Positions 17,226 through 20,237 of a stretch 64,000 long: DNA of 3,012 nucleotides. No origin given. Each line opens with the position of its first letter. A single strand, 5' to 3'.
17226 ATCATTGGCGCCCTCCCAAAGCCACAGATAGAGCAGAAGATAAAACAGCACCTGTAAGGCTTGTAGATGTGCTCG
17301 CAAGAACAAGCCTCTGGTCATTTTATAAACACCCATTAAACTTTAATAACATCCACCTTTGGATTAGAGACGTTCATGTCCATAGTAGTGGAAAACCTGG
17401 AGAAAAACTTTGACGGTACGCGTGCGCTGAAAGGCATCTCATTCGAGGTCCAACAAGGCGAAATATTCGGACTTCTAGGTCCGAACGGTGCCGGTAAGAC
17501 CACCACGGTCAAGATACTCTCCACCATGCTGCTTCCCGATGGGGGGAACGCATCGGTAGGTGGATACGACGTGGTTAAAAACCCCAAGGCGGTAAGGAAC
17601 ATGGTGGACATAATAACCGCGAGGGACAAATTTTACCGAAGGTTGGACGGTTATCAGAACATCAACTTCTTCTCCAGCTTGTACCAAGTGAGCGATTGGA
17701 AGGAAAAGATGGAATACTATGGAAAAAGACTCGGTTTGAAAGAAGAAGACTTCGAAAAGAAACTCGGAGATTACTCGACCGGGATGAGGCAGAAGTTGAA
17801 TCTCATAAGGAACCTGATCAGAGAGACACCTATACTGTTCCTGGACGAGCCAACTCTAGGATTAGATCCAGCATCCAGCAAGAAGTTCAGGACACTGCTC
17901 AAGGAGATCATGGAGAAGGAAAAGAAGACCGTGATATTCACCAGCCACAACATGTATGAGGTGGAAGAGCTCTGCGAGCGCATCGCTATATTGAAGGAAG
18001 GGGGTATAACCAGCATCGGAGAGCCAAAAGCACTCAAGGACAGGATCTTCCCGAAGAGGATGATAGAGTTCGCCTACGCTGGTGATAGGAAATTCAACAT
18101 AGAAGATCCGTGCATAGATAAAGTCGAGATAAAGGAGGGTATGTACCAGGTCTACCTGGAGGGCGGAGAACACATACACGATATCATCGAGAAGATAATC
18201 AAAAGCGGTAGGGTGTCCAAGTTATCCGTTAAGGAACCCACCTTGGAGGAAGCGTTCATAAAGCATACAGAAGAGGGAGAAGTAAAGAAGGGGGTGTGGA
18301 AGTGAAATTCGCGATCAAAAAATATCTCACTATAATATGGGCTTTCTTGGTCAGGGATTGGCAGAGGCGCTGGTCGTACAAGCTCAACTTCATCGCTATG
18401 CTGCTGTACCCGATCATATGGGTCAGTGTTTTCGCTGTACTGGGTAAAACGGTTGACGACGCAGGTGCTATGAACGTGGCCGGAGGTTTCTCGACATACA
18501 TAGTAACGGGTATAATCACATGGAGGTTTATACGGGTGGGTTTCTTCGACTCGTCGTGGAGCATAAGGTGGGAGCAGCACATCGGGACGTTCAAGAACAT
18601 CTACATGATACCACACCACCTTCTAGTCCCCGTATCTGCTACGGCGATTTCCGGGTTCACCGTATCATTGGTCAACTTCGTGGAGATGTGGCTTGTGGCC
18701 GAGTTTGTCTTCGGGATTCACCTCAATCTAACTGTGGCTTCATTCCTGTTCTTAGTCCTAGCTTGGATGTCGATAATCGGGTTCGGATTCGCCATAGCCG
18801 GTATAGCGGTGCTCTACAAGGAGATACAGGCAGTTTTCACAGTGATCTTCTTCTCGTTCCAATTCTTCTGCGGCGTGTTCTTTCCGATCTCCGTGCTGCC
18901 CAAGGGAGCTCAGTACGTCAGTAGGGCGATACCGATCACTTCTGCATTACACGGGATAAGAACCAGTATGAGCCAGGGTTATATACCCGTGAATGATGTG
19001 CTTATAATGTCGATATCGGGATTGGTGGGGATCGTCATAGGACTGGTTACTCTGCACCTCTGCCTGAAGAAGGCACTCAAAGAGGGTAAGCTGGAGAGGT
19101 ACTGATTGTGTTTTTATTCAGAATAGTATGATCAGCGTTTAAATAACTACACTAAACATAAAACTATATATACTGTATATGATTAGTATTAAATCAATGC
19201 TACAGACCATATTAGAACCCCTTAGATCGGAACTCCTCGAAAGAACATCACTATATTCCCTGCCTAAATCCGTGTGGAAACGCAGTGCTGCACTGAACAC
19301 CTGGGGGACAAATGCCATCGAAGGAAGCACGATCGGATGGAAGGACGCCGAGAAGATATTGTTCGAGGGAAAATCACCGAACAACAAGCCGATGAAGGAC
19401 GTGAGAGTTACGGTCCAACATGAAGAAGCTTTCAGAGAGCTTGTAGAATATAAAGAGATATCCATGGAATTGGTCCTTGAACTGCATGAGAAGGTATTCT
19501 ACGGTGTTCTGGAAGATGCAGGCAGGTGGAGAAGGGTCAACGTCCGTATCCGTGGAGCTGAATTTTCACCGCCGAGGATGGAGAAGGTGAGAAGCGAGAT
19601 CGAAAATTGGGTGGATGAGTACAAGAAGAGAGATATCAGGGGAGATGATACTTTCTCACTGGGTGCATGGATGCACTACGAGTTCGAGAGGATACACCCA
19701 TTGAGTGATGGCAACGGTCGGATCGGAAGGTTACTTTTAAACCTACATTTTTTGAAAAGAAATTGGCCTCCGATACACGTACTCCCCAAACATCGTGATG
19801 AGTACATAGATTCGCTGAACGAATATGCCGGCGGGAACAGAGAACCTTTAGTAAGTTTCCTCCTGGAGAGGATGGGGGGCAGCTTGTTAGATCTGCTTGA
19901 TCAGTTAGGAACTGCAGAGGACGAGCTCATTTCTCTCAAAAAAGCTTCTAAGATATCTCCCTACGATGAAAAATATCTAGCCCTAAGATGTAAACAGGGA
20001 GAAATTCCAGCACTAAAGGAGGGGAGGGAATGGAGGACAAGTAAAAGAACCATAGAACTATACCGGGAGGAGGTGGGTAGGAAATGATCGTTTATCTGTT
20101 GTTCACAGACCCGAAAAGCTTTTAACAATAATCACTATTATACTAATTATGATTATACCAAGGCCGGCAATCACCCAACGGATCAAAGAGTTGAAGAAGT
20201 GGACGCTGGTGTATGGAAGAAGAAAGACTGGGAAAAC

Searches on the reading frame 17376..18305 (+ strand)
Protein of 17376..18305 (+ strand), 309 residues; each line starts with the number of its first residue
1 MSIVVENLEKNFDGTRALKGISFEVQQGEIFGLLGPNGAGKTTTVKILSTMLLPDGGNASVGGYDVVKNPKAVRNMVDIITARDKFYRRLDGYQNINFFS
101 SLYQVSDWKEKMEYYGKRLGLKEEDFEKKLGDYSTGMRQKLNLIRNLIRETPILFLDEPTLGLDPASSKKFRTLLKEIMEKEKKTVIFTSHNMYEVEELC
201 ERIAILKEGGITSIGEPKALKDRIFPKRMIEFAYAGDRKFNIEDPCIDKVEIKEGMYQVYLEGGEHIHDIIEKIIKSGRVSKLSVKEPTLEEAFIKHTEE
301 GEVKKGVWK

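Call 42: search_protein_families(library=pfam, proteins=[window:17376-18305:+], max_evalue=0.001)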
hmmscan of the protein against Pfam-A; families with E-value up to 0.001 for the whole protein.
window:17376-18305:+ (309 aa): 6 families
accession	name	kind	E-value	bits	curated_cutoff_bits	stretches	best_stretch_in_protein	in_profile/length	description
PF00005.33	ABC_tran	-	2.4e-24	86.9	25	1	18-160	1-136/137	ABC transporter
PF13304.12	AAA_21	-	3.7e-15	57.2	27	1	130-196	235-303/304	AAA domain, putative AbiEii toxin, Type IV TA system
PF13732.12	DrrA1-3_C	-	7e-09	36.7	27.4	1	215-297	1-80/81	ATP-binding protein DrrA1-3-like, C-terminal domain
PF13175.12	AAA_15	-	7e-05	23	32.1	0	124-194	292-372/374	AAA ATPase domain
PF03215.21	Rad17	-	0.00021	21.7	23.8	1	16-105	33-121/186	Rad17 P-loop domain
PF13479.12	AAA_24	-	0.00048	20.5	27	0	33-101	7-72/195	AAA domain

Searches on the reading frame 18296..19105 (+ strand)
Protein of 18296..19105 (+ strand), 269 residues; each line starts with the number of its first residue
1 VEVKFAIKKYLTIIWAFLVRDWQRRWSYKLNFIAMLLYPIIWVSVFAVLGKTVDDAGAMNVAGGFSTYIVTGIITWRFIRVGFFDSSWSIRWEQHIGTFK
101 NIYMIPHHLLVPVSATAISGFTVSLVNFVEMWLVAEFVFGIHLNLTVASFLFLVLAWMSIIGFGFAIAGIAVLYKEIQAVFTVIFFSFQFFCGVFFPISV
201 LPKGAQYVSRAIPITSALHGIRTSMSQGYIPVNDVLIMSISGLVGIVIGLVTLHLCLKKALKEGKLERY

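Call 42: search_protein_families(library=pfam, proteins=[window:18296-19105:+], max_evalue=0.001)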
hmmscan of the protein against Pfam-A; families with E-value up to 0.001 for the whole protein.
window:18296-19105:+ (269 aa): 2 families
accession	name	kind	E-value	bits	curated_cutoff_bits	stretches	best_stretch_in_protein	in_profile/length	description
PF01061.29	ABC2_membrane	-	3.2e-13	50.1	26.9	1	14-225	3-210/211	ABC-2 type transporter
PF12698.13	ABC2_membrane_3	-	1.2e-07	31.7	31.6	1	120-250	214-346/347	ABC-2 family transporter protein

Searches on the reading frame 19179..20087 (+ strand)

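Call 42: search_protein_families(library=pfam, proteins=[window:19179-20087:+], max_evalue=0.001)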
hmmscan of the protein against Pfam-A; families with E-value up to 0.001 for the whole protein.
window:19179-20087:+ (302 aa): 1 family
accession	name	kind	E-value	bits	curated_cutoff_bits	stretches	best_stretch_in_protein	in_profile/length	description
PF02661.23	Fic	-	3.1e-19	70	24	1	94-189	2-91/93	Fic/DOC family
